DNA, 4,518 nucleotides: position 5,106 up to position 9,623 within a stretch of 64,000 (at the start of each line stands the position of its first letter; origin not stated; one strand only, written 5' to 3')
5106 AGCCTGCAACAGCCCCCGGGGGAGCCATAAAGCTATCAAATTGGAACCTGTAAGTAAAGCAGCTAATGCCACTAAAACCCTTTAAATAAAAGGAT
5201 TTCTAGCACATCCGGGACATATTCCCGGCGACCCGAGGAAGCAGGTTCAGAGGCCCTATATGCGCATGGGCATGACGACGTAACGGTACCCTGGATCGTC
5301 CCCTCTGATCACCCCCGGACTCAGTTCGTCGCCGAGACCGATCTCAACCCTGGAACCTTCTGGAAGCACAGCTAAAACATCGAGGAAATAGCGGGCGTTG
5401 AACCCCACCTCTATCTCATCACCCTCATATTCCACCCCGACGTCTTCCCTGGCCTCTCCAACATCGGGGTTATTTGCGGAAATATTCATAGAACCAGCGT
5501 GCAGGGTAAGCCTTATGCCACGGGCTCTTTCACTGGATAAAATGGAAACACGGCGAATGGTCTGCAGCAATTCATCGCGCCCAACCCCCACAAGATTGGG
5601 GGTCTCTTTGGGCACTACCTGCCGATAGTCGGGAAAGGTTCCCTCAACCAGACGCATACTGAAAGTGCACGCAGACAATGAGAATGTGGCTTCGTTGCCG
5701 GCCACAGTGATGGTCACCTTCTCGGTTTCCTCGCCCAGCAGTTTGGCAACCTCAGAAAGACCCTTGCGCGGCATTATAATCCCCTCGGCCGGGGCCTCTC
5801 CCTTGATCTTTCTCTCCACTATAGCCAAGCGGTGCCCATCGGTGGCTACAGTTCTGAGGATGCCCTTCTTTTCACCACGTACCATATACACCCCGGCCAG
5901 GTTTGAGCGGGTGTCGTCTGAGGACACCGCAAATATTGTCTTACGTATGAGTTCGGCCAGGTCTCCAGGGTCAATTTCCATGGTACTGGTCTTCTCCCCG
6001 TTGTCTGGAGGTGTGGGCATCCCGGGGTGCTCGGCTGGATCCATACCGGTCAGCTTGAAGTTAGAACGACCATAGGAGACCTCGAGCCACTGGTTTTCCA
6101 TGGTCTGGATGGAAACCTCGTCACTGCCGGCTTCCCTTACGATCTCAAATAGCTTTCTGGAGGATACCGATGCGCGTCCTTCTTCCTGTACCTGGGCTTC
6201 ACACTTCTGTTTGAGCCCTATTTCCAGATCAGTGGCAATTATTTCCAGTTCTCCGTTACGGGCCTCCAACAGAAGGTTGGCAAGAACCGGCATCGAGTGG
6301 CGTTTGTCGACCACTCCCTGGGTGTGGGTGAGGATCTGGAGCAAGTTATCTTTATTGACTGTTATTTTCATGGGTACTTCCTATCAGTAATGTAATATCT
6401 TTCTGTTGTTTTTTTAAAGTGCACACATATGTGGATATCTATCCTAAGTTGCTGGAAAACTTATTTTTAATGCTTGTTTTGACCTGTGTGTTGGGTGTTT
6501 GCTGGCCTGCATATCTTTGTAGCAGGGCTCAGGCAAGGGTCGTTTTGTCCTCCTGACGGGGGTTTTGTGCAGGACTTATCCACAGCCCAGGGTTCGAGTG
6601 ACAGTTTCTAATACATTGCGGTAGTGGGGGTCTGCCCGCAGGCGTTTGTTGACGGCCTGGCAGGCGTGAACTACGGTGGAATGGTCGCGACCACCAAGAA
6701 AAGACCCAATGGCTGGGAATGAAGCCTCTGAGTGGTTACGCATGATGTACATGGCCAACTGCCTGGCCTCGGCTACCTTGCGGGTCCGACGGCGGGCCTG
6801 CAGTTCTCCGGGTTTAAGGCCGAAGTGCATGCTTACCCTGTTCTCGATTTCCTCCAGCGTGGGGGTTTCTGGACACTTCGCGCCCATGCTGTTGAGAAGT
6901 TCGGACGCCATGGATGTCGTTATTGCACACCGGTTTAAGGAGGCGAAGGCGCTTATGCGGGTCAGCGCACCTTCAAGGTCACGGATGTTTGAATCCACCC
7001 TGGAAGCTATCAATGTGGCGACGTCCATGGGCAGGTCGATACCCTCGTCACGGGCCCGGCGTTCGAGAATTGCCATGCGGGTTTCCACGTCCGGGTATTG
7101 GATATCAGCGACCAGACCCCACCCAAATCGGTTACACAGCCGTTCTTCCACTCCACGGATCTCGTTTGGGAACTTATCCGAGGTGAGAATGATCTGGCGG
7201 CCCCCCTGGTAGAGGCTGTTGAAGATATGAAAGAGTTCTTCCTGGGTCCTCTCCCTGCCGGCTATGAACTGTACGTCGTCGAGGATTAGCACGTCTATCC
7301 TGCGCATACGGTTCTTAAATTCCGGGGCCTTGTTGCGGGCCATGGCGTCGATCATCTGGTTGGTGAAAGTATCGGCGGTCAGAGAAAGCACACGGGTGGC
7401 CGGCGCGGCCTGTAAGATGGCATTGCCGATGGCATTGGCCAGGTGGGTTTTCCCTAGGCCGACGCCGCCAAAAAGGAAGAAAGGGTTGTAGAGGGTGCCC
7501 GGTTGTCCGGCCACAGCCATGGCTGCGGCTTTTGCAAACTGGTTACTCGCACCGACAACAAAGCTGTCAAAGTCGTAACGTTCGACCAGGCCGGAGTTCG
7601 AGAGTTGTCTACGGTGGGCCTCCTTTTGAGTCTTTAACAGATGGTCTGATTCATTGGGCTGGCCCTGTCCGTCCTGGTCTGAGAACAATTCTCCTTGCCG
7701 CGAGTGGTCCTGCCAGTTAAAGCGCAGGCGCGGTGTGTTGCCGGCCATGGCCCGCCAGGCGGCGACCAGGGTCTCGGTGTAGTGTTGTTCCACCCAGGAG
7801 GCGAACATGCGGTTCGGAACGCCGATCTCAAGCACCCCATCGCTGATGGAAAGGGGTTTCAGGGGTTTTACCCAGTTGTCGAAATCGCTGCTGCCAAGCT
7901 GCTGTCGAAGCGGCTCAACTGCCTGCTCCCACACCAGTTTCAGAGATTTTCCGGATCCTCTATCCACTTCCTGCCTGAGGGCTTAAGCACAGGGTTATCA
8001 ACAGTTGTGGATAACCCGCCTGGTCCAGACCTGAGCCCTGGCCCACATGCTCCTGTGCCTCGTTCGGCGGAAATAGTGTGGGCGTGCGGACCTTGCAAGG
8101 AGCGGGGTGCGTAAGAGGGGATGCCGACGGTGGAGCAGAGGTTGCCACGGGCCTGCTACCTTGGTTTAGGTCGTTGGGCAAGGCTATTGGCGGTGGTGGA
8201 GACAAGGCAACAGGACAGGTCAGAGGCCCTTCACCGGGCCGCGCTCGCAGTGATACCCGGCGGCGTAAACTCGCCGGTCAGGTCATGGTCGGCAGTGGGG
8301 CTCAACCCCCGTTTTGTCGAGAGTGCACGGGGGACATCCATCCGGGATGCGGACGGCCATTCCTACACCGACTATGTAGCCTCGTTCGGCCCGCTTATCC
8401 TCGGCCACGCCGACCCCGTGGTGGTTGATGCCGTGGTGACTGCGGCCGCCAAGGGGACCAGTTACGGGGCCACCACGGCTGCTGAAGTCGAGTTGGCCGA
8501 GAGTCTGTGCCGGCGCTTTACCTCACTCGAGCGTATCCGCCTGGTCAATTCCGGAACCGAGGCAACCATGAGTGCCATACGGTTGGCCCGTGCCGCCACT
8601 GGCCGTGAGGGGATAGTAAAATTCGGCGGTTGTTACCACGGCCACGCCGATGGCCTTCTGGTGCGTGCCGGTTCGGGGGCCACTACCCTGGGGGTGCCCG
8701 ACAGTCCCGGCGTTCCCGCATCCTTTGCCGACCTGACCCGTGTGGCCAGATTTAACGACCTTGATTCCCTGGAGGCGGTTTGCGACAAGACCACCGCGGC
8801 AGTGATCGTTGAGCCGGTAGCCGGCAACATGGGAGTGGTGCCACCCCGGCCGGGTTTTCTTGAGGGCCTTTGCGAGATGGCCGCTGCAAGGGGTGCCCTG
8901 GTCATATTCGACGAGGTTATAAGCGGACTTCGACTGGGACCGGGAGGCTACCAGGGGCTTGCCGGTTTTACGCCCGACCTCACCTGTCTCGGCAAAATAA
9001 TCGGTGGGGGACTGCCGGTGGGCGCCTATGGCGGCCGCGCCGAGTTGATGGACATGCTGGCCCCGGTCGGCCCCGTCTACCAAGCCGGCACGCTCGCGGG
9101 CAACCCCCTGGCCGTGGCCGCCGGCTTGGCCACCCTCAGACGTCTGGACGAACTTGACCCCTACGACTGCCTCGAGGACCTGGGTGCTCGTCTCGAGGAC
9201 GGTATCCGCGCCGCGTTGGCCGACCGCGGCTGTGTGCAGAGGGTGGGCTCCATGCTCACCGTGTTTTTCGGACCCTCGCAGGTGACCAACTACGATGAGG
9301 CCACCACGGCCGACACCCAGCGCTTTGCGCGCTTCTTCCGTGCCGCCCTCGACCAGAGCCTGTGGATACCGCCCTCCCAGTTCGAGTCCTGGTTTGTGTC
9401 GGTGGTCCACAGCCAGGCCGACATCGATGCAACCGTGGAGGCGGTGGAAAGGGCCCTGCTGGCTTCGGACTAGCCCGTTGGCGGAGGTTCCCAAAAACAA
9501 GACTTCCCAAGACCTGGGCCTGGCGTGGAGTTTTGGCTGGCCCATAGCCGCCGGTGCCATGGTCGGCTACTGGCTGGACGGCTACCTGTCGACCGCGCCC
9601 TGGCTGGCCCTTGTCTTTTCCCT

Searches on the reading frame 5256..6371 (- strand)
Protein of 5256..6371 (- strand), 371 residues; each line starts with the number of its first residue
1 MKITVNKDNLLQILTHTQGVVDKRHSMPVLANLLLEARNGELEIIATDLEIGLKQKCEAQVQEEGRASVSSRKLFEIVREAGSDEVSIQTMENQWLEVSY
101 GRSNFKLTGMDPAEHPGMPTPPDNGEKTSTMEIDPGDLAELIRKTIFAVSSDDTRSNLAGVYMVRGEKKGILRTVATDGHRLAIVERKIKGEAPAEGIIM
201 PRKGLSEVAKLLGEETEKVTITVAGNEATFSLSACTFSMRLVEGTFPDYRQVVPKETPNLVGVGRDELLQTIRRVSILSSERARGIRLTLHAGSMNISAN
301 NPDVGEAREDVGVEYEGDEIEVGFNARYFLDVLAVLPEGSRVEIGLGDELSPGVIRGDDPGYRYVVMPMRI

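Call 46: search_protein_families(library=pfam, proteins=[window:5256-6371:-], max_evalue=0.00001)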
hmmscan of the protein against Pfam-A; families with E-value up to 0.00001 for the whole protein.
window:5256-6371:- (371 aa): 3 families
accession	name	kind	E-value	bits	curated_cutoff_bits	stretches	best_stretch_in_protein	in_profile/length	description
PF00712.24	DNA_pol3_beta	-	6.5e-32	110.6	24.4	1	1-118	1-119/120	DNA polymerase III beta subunit, N-terminal domain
PF02768.20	DNA_pol3_beta_3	-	1.1e-30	106.4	27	1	250-370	1-121/121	DNA polymerase III beta subunit, C-terminal domain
PF02767.21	DNA_pol3_beta_2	-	4.2e-27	95.2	27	1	133-248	2-116/116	DNA polymerase III beta subunit, central domain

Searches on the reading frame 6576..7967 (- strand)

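Call 46: search_protein_families(library=pfam, proteins=[window:6576-7967:-], max_evalue=0.00001)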
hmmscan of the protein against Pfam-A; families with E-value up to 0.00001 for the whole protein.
window:6576-7967:- (463 aa): 4 families
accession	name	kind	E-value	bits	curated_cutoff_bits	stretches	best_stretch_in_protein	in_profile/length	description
PF00308.24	Bac_DnaA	-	5.8e-63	212.3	23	1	128-287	2-161/162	Bacterial DnaA ATPAse domain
PF08299.17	Bac_DnaA_C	-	2.5e-24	85.5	31.5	1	372-439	2-69/69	Bacterial dnaA protein helix-turn-helix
PF11638.13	DnaA_N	-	1.6e-15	57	24.6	1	12-72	3-64/65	DnaA N-terminal domain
PF01695.23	IstB_IS21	-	1.9e-10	41.1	24.1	1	164-265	96-194/238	IstB-like ATP binding protein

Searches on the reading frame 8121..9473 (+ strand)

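Call 46: search_protein_families(library=pfam, proteins=[window:8121-9473:+], max_evalue=0.00001)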
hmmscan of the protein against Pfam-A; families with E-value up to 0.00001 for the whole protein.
window:8121-9473:+ (450 aa): 1 family
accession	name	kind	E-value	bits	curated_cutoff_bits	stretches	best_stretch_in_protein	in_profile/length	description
PF00202.27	Aminotran_3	-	5.9e-67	226.5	30.5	1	63-446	10-403/403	Aminotransferase class-III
